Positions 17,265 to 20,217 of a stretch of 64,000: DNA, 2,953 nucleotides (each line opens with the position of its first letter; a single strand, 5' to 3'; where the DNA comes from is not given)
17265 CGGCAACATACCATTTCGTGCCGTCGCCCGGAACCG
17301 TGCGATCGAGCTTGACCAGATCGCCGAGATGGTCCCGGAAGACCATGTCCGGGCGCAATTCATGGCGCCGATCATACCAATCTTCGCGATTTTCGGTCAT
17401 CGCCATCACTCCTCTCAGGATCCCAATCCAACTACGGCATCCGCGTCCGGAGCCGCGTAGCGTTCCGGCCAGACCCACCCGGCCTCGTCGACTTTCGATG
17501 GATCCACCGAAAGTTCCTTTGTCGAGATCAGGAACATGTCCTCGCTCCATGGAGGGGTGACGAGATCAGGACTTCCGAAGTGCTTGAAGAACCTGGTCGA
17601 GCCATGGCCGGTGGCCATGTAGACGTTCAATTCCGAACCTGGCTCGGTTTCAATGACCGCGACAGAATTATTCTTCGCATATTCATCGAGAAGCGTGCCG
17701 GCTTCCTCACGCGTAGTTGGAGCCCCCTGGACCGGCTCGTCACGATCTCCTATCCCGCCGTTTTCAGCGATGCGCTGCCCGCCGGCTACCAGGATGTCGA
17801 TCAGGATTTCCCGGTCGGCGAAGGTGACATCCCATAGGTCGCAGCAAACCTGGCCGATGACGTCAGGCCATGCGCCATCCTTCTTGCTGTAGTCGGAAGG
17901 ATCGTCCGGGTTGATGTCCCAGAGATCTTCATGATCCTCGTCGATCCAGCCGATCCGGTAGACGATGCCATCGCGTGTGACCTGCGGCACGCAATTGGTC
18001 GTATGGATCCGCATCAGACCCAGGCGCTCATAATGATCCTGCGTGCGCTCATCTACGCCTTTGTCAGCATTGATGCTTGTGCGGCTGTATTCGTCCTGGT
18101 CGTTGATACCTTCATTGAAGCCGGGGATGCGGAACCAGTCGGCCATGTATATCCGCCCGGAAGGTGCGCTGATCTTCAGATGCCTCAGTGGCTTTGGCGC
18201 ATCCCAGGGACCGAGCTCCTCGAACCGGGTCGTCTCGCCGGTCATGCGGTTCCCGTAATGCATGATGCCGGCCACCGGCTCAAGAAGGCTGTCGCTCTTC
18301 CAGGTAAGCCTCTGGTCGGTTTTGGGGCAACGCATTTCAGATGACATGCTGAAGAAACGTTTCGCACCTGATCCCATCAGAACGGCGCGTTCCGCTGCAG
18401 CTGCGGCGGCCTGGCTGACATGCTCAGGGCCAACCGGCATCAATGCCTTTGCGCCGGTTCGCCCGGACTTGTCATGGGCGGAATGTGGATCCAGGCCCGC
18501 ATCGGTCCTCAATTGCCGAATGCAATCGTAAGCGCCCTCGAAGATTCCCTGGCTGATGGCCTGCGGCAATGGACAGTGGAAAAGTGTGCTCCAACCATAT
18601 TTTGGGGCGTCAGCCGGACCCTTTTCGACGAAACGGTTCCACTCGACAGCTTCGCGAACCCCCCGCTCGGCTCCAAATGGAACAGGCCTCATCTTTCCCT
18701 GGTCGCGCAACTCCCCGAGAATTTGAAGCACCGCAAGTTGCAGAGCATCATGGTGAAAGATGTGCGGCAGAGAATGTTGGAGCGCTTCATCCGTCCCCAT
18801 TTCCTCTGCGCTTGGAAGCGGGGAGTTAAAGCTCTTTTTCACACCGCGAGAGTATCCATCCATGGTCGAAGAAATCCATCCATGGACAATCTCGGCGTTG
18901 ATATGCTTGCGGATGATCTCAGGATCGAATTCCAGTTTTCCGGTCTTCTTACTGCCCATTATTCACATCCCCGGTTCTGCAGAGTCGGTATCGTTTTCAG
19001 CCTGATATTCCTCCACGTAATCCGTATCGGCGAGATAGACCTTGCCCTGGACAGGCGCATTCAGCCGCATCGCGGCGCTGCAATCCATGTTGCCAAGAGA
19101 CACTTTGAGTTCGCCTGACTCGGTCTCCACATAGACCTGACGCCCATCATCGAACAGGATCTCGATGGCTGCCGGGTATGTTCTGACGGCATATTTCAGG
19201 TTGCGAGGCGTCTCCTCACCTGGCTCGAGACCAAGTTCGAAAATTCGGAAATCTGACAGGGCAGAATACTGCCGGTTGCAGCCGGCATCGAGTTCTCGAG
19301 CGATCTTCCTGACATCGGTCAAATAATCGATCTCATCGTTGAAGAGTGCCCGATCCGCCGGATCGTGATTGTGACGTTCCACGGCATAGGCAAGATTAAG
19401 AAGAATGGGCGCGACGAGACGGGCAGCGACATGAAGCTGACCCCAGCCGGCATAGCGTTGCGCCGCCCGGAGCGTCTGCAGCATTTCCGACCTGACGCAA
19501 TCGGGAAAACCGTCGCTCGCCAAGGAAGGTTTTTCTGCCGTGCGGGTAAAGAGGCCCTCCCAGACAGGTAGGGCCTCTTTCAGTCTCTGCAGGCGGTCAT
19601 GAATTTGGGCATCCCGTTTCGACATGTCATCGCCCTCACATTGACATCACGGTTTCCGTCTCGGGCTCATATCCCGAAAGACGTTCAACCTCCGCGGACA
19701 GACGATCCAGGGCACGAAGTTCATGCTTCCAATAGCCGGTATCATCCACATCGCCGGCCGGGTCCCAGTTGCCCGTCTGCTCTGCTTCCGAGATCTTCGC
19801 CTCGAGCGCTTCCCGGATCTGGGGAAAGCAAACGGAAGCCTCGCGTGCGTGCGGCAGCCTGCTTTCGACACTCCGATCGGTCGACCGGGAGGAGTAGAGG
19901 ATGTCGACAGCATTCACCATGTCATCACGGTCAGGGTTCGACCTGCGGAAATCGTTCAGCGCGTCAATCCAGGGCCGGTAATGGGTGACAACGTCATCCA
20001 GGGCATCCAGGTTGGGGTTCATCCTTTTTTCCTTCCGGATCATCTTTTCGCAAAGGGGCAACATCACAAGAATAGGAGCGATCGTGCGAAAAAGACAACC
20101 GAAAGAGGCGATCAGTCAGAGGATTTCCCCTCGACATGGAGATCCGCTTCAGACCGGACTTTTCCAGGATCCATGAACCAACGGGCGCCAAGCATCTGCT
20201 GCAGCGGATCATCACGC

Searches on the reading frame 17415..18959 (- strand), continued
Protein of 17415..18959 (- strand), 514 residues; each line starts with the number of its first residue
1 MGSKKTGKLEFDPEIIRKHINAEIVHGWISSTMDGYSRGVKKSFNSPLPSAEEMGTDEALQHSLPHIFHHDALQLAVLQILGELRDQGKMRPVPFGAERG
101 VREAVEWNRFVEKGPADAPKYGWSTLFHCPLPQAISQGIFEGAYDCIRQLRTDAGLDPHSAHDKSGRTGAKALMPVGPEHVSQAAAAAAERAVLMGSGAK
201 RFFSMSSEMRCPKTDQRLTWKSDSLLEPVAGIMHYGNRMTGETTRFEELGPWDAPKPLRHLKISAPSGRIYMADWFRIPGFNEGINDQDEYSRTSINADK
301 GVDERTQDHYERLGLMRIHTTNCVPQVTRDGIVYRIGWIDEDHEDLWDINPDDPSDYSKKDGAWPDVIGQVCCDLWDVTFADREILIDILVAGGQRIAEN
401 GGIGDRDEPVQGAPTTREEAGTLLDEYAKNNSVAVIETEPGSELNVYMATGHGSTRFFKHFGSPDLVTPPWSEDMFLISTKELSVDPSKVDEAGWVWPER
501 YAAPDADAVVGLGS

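Call 85: search_protein_families(library=phrogs, proteins=[P0113, P0119, P0132, P0145, P0168, P0197, P0201, P0064, P0092, P0144], max_evalue=0.001)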
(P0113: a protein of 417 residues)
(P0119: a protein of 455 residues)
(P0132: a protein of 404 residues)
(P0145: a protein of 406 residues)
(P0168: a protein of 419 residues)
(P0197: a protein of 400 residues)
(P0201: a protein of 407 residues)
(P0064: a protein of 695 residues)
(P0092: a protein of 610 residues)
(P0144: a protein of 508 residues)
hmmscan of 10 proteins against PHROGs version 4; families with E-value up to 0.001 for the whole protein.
P0113 (417 aa): 0 families

P0119 (455 aa): 0 families

P0132 (404 aa): 1 family
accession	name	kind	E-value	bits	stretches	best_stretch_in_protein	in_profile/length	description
phrog_33592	-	unknown function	7.4e-17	62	1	204-381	171-334/553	-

P0145 (406 aa): 1 family
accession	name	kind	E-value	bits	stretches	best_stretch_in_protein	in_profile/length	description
phrog_33592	-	unknown function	1.5e-09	37.9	1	204-334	172-303/553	-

P0168 (419 aa): 1 family
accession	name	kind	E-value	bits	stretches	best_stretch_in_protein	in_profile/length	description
phrog_33592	-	unknown function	1.6e-05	24.6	1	210-369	172-320/553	-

P0197 (400 aa): 1 family
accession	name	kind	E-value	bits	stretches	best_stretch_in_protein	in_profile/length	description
phrog_33592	-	unknown function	4.7e-08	33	1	204-334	171-305/553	-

P0201 (407 aa): 1 family
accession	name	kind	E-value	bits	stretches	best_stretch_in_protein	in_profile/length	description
phrog_33592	-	unknown function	7.2e-18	65.4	1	218-375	169-317/553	-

P0064 (695 aa): 0 families

P0092 (610 aa): 0 families

P0144 (508 aa): 1 family
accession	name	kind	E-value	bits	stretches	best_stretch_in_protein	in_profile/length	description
phrog_33592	-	unknown function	8e-14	52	1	206-358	169-322/553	-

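Call 89: search_dna_similar(query=window:17415-18959:-, collection=phages, mode=protein, max_rows=15, max_evalue=0.01)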
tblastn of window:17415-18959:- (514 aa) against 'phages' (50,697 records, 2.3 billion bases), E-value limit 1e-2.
No match.

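Call 92: search_solved_structures(query=A3, max_evalue=1)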
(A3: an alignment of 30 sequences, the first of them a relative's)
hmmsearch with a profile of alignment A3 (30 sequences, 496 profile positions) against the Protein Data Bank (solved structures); distinct sequences matched with E-value up to 1: 1.
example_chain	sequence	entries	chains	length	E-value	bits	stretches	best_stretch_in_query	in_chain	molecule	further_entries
9v1j_sf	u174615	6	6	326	0.075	15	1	107-177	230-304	40S ribosomal protein S4, putative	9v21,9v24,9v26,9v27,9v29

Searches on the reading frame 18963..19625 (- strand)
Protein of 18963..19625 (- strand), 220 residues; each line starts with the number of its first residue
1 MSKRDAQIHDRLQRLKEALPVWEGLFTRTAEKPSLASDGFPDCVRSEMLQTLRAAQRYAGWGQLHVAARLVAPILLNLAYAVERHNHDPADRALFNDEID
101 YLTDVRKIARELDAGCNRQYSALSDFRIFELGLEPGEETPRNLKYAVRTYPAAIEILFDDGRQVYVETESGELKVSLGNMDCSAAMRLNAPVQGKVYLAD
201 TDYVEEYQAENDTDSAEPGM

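Call 3: search_protein_families(library=pfam, proteins=[window:18963-19625:-], max_evalue=0.1)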
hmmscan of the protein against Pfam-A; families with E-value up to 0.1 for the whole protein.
window:18963-19625:- (220 aa): 0 families

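Call 4: search_protein_families(library=padloc, proteins=[window:18963-19625:-], max_evalue=0.1)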
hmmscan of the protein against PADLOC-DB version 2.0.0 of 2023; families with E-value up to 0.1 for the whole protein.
window:18963-19625:- (220 aa): 0 families

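Call 9: search_protein_families(library=ncbifam, proteins=[window:18963-19625:-], max_evalue=0.1)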
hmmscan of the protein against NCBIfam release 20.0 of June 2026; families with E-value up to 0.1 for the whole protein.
window:18963-19625:- (220 aa): 0 families

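Call 10: search_protein_families(library=phrogs, proteins=[window:18963-19625:-], max_evalue=0.1)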
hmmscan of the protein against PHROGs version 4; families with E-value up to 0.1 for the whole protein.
window:18963-19625:- (220 aa): 0 families

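Call 53: search_dna_similar(query=window:18963-19625:-, collection=plasmids, mode=protein, max_rows=15, max_evalue=0.01)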
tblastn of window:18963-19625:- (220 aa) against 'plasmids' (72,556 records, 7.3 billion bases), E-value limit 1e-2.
No match.

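Call 93: search_solved_structures(query=window:18963-19625:-, max_evalue=1)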
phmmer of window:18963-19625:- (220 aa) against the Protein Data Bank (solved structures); distinct sequences matched with E-value up to 1: 0.

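Call 115: find_related_loci(query=window:18963-19625:-, collection=viral_contigs, flank=5000)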
Query window:18963-19625:- (220 aa) in viral_contigs; peptide patterns used: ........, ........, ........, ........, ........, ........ (x = any residue, [..] = any of these).
3 stretches matched a pattern, but none encodes a relative of the query by tblastn (E <= 1e-3).

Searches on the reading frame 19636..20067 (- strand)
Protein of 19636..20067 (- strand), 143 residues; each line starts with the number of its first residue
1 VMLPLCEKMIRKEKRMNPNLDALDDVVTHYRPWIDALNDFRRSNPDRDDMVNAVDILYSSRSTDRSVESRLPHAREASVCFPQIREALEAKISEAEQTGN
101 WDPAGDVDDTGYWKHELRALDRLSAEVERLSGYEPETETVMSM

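Call 3: search_protein_families(library=pfam, proteins=[window:19636-20067:-], max_evalue=0.1)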
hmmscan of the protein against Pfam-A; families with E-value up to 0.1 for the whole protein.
window:19636-20067:- (143 aa): 0 families

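Call 4: search_protein_families(library=padloc, proteins=[window:19636-20067:-], max_evalue=0.1)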
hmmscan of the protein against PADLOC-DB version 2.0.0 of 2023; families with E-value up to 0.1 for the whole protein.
window:19636-20067:- (143 aa): 0 families

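Call 9: search_protein_families(library=ncbifam, proteins=[window:19636-20067:-], max_evalue=0.1)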
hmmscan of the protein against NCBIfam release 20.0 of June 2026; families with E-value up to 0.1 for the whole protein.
window:19636-20067:- (143 aa): 0 families

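Call 10: search_protein_families(library=phrogs, proteins=[window:19636-20067:-], max_evalue=0.1)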
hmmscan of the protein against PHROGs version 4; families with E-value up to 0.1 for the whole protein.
window:19636-20067:- (143 aa): 1 family
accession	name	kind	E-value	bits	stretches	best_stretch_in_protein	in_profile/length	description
phrog_24659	-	unknown function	0.0042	18.5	1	106-127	36-57/63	-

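Call 78: search_dna_similar(query=window:19636-20022:-, collection=plasmids, mode=protein, max_rows=10, max_evalue=0.01)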
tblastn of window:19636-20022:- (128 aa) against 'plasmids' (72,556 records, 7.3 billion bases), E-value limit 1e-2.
Records with a match: 1; places in all: 1; records where one place covers at least 80% of the query: 0.
Best place of each record, by identity: <60% 1.
By first word of the organism name: Streptomyces 1.
By predicted mobility (MOB-suite, as given by PLSDB): non-mobilizable 1.
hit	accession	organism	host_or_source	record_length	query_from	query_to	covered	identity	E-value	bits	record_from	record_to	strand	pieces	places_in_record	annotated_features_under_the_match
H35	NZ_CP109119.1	Streptomyces sp. NBC_01766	-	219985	9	59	40%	39.0%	3e-3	43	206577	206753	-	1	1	HAMP domain-containing sensor histidine kinase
